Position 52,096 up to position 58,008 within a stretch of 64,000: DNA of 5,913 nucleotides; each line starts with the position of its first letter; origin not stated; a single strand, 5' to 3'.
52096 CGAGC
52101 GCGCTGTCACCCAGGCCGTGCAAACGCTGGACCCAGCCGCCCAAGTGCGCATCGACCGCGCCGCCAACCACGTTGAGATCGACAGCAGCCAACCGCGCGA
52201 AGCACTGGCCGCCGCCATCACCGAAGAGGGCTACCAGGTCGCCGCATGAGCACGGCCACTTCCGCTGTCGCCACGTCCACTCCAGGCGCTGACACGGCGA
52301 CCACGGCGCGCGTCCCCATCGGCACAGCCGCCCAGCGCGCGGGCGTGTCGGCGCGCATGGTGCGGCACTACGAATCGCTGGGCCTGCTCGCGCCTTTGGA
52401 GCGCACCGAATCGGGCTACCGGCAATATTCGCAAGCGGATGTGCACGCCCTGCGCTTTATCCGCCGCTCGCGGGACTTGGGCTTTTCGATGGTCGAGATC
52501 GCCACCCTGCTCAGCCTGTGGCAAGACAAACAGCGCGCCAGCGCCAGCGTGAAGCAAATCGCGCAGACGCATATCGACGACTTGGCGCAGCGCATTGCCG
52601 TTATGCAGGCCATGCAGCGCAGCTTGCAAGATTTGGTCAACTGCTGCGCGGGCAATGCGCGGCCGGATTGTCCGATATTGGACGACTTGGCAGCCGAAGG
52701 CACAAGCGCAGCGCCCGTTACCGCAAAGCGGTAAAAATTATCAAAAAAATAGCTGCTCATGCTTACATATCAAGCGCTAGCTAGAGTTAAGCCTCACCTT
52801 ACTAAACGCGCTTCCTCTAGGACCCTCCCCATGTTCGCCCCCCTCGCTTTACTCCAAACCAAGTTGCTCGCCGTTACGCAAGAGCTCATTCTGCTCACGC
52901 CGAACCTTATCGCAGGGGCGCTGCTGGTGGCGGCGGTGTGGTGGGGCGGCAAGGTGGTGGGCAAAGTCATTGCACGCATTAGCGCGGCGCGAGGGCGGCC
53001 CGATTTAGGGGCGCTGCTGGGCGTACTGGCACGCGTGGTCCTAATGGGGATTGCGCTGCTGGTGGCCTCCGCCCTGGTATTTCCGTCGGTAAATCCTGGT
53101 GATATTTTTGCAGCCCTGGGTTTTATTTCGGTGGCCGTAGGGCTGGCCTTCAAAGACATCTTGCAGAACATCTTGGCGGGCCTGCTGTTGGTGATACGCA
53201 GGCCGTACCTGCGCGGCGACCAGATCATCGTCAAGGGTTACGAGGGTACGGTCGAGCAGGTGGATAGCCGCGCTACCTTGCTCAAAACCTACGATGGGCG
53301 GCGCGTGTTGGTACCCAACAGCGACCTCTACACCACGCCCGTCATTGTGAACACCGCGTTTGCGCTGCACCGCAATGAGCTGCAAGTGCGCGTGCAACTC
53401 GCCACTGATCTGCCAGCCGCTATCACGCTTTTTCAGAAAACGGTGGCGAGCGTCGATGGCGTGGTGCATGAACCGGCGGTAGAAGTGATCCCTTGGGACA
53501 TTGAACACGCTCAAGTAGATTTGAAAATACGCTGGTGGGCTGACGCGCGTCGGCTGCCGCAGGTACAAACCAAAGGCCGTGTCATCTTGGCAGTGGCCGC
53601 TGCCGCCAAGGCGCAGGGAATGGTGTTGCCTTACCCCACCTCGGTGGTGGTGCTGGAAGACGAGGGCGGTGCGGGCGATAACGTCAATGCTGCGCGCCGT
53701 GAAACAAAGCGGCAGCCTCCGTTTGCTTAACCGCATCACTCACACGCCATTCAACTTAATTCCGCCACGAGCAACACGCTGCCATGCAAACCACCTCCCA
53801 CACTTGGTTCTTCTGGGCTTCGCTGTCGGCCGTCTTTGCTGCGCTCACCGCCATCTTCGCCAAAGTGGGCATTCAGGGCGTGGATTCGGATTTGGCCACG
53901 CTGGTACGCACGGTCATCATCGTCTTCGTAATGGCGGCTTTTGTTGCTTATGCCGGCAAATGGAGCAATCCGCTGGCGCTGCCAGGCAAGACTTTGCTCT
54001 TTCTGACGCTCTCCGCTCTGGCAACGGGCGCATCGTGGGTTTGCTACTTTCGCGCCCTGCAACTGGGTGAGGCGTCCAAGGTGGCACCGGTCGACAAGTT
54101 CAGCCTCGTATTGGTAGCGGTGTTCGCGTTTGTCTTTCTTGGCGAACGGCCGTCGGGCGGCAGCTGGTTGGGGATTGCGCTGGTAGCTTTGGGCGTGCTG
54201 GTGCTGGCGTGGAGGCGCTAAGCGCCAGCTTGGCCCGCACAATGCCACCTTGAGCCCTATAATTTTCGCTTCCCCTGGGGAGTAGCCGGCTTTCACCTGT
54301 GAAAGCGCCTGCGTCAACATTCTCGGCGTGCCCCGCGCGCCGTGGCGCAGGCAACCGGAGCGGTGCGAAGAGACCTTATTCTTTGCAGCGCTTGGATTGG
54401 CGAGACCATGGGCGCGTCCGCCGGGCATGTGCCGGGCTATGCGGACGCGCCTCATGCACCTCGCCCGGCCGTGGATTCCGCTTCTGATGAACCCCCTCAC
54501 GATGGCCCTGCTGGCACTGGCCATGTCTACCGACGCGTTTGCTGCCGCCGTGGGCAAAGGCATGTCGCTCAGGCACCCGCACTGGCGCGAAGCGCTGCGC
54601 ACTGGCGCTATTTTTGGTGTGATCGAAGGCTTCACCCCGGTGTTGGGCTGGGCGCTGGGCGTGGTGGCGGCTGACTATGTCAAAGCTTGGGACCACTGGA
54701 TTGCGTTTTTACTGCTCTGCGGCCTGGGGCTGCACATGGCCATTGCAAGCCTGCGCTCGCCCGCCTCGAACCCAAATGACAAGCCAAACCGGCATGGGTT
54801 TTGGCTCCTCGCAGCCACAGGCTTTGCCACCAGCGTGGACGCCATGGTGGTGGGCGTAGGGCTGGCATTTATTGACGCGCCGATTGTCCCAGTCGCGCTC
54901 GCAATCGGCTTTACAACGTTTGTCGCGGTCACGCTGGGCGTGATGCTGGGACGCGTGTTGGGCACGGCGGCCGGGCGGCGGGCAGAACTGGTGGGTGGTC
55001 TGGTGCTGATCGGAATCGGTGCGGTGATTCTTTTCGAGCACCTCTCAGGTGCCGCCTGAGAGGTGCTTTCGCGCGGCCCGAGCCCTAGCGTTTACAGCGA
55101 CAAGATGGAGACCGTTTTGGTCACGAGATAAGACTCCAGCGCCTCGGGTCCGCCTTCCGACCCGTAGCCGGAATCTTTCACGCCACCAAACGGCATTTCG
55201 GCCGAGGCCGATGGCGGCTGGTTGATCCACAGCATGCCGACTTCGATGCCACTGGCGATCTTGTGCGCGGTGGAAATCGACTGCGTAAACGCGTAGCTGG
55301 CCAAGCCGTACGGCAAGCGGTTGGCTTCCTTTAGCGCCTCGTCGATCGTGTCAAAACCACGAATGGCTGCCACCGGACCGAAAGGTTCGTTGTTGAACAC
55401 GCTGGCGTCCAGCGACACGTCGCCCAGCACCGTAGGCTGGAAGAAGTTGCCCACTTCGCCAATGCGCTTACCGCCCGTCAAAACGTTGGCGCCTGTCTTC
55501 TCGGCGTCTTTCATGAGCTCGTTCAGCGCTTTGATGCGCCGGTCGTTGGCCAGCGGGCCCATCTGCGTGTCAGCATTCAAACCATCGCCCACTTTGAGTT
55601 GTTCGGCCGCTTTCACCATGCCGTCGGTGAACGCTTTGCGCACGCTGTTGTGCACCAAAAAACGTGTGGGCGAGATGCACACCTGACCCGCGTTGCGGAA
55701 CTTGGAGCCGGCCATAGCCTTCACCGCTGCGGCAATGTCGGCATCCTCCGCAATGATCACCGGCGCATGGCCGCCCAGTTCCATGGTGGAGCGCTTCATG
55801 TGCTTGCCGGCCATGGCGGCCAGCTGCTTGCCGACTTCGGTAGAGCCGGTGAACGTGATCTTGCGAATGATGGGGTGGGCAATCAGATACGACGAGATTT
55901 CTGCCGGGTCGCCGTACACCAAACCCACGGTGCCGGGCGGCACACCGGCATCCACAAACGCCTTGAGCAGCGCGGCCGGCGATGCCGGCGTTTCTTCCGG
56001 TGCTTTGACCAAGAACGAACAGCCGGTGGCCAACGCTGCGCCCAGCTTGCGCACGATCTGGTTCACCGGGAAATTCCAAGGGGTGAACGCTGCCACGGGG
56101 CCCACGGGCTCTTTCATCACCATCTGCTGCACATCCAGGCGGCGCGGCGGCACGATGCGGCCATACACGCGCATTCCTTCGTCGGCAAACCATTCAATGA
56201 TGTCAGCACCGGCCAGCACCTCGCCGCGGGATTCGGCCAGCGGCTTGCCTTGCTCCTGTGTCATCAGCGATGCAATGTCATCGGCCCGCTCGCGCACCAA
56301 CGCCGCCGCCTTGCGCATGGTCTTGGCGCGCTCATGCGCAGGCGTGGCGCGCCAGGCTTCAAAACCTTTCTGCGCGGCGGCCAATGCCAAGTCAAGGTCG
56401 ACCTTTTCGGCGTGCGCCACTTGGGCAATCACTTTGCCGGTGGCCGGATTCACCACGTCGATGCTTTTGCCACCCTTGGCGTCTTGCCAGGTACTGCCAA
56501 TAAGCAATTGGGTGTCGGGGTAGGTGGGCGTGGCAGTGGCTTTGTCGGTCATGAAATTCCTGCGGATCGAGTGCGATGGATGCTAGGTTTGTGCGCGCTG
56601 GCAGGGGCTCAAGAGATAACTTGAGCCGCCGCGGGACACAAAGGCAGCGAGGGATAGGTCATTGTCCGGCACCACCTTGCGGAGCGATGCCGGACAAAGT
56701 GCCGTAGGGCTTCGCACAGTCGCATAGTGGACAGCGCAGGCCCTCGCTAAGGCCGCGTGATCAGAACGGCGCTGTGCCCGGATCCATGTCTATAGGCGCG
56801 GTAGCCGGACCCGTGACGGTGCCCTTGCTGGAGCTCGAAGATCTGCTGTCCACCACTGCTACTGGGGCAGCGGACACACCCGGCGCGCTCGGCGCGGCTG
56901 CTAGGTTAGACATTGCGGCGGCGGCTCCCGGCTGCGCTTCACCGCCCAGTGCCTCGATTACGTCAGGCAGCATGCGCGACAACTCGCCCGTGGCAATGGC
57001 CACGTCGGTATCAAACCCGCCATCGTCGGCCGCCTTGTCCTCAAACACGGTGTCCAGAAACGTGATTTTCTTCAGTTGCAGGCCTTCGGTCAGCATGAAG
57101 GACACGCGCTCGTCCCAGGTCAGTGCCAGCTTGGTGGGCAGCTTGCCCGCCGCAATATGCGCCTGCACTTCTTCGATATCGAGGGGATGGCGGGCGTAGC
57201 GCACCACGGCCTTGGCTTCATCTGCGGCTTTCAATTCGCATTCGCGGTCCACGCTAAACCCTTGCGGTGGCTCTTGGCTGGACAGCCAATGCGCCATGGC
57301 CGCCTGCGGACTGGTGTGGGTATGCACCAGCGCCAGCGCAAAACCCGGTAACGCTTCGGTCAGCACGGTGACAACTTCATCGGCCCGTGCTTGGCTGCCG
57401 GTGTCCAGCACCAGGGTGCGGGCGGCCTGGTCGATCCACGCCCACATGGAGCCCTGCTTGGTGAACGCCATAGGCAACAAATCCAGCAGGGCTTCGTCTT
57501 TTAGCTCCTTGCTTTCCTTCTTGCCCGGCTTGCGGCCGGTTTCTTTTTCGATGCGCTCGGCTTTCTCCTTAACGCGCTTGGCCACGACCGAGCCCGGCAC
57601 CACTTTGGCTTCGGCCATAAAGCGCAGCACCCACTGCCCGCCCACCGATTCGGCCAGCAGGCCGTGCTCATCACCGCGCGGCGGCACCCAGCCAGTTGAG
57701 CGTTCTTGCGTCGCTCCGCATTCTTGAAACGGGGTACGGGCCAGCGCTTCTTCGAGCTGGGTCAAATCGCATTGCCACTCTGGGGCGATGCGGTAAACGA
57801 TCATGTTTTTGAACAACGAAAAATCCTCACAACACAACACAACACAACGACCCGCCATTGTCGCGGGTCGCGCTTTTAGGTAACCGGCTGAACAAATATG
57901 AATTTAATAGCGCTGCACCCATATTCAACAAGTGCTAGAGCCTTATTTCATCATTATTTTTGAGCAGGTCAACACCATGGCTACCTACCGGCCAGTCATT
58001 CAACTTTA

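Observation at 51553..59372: Two diverged, inverted ~240-bp AT-rich modules bracket a 7.3-kb metal/stress gene block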

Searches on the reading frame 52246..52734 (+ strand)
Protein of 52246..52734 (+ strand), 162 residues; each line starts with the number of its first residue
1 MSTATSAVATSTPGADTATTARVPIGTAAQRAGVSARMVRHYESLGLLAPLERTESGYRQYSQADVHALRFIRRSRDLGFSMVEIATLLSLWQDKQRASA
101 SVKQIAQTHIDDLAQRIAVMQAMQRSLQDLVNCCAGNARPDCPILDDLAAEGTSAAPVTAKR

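Call 39: search_protein_families(library=pfam, proteins=[window:52246-52734:+])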
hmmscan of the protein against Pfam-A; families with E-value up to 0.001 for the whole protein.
window:52246-52734:+ (162 aa): 3 families
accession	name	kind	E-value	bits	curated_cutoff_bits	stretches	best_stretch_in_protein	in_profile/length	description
PF09278.17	MerR-DNA-bind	-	1.1e-18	68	25.4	1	66-130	1-65/65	MerR, DNA binding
PF13411.12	MerR_1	-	1.6e-16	60.6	21.6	1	25-90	3-67/69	MerR HTH family regulatory protein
PF00376.29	MerR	-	1.8e-14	53.7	28.2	1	25-61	2-38/38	MerR family regulatory protein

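Call 44: find_encoding_contigs(protein=window:52246-52734:+, flank=10000, max_places=8)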
Protein window:52246-52734:+ (162 aa): 1 contig read that carries it; 1 place shown.
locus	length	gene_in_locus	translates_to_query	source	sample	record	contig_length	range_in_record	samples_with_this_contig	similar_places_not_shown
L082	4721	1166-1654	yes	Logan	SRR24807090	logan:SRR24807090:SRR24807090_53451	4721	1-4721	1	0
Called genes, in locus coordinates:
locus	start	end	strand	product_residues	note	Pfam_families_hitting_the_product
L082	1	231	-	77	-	?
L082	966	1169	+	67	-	PF00403:HMA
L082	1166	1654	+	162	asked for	PF00376:MerR, PF13411:MerR_1, PF09278:MerR-DNA-bind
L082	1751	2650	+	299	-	PF00924:MS_channel_2nd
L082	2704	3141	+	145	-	PF00892:EamA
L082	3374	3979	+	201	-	PF02659:Mntp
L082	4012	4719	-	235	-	?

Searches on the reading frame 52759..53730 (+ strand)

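Call 10: search_protein_families(library=pfam, proteins=[window:52759-53730:+])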
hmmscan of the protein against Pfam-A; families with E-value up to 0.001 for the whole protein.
window:52759-53730:+ (323 aa): 1 family
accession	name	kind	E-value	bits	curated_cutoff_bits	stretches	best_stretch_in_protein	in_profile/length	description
PF00924.24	MS_channel_2nd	-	9.8e-15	54.9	20.2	1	133-195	1-63/68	Mechanosensitive ion channel, beta-domain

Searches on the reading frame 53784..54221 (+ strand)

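Call 39: search_protein_families(library=pfam, proteins=[window:53784-54221:+])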
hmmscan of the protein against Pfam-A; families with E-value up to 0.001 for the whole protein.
window:53784-54221:+ (145 aa): 1 family
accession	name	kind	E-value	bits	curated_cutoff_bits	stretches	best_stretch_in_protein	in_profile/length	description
PF00892.27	EamA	-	3.2e-21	76.5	28.2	1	7-142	2-134/135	EamA-like transporter family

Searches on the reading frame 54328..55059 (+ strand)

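Call 10: search_protein_families(library=pfam, proteins=[window:54328-55059:+])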
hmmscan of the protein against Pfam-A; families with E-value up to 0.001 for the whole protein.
window:54328-55059:+ (243 aa): 1 family
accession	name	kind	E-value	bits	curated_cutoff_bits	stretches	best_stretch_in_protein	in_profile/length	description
PF02659.21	Mntp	-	6.4e-48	162.8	24.4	1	84-235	2-152/152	Putative manganese efflux pump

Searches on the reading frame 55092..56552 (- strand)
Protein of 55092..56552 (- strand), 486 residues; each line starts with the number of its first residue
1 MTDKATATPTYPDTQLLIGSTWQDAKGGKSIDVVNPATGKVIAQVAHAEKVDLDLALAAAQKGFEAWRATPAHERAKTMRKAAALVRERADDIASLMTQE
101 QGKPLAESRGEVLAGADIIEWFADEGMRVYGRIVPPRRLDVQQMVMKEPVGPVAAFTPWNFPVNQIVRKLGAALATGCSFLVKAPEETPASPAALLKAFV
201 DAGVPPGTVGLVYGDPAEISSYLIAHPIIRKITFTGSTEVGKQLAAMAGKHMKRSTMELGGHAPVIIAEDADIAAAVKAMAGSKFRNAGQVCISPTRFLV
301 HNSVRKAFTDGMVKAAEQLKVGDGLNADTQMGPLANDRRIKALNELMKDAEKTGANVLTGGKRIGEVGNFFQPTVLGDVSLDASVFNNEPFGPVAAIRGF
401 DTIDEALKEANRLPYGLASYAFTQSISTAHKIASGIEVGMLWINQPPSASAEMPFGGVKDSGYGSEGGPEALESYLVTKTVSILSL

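Call 10: search_protein_families(library=pfam, proteins=[window:55092-56552:-])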
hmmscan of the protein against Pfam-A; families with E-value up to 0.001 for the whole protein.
window:55092-56552:- (486 aa): 1 family
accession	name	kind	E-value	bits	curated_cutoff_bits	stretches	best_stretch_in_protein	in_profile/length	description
PF00171.27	Aldedh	-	3e-161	537.5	23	1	22-481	1-461/461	Aldehyde dehydrogenase family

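Call 14: find_encoding_contigs(protein=window:55092-56552:-, flank=10000, max_places=6)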
Protein window:55092-56552:- (486 aa): no gene with exactly this product is on record in the collection.

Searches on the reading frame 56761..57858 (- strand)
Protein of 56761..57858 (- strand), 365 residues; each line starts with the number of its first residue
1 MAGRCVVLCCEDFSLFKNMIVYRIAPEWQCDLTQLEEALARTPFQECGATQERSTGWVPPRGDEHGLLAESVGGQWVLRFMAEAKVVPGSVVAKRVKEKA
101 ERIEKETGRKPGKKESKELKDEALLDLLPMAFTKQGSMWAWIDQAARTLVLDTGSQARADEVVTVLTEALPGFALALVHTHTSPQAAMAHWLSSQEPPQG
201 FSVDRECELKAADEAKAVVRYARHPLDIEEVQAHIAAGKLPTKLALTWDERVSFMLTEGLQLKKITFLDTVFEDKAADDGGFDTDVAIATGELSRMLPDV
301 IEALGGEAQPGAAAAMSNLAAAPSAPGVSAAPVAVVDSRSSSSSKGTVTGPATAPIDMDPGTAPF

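Call 10: search_protein_families(library=pfam, proteins=[window:56761-57858:-])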
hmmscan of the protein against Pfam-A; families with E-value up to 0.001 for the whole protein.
window:56761-57858:- (365 aa): 1 family
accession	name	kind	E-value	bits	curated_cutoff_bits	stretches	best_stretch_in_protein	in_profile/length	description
PF04381.17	RdgC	-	4.9e-108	361.4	25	1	16-307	3-298/298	Putative exonuclease, RdgC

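Call 13: find_encoding_contigs(protein=window:56761-57858:-, flank=10000, max_places=6)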
Protein window:56761-57858:- (365 aa): 1 contig read that carries it; 1 place shown.
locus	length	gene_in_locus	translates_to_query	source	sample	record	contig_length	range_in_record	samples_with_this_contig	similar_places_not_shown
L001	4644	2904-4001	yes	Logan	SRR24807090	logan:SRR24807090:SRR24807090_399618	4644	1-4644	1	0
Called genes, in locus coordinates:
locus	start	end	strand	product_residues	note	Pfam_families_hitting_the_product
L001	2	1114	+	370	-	?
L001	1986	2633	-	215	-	PF07813:LTXXQ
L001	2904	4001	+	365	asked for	PF04381:RdgC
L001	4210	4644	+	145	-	?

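Call 16: find_related_loci(query=window:56761-57858:-, collection=genome_contigs, flank=10000)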
Query window:56761-57858:- (365 aa) in genome_contigs; peptide patterns used: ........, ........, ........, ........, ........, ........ (x = any residue, [..] = any of these).
164 stretches matched a pattern; 103 encode a relative of the query (tblastn E <= 1e-3); the best 80 are kept; 80 distinct loci.
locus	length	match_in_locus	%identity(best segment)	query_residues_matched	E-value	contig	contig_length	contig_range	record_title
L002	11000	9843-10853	83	11-365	0e+0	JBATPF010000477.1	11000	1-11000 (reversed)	MAG: Giesbergeria sp. isolate MFD10525_ilm_asm_bin32 k127_62121, whole genome shotgun sequence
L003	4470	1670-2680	83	13-365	0e+0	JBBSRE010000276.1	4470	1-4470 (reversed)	MAG: Burkholderiales bacterium isolate SVL1_sbin.29 SVL1_sbin.29_K_947273_L_4470_cov_12.2647, whole genome shotgun seque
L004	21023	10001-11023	83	11-365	0e+0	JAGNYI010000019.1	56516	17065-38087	MAG: Giesbergeria sp. isolate Go_SlAct_bin_274 Go_SlAct_1641_length_56516_cov_56.189931, whole genome shotgun sequence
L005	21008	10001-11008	82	11-365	0e+0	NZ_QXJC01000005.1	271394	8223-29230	Simplicispira hankyongi strain NY-02 contig_5, whole genome shotgun sequence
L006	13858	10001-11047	81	9-365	0e+0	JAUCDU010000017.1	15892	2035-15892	MAG: Giesbergeria sp. isolate R32x_41d_il_Bin2.27 NODE_1350_length_15892_cov_6.215382, whole genome shotgun sequence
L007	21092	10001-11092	72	5-365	4e-176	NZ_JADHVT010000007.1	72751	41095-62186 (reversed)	MAG: Acidovorax sp. isolate BS750m-G8 BS-750m-C181, whole genome shotgun sequence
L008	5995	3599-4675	71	13-365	1e-175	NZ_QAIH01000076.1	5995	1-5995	Acidovorax sp. HMWF029 NODE_83_length_5897_cov_17.204342, whole genome shotgun sequence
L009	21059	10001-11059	74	13-365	7e-173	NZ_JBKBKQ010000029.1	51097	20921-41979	MAG: Acidovorax sp. isolate 21H_023.bin.36 NODE_717_length_51097_cov_12.997979, whole genome shotgun sequence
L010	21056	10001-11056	74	13-365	2e-172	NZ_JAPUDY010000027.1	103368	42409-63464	MAG: Acidovorax sp. isolate labscale reactor_MAG11 NODE_175_length_103368_cov_119.408245, whole genome shotgun sequence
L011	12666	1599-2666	74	13-365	3e-171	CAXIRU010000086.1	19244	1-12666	MAG: Acidovorax facilis isolate cycles.exp.s106 genome assembly, contig: k99_8833, whole genome shotgun sequence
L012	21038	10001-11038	73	15-365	8e-171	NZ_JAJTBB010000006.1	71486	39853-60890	MAG: Acidovorax sp. isolate MH_R1_24 k141_54131, whole genome shotgun sequence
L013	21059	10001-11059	73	13-365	5e-171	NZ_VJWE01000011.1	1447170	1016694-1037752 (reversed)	Acidovorax delafieldii strain DSM 64 Ga0064100_101, whole genome shotgun sequence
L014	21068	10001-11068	73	13-365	2e-170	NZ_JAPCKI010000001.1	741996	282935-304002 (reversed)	Acidovorax benzenivorans strain D2M1 NODE_1_length_741996_cov_117.008675, whole genome shotgun sequence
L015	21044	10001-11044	73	13-365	5e-170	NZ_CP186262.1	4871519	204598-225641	Acidovorax sp. M2(2025) chromosome, complete genome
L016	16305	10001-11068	72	13-365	8e-170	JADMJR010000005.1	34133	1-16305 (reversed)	MAG: Acidovorax sp. isolate MAG_42 NODE_1101_length_34133_cov_14.043518, whole genome shotgun sequence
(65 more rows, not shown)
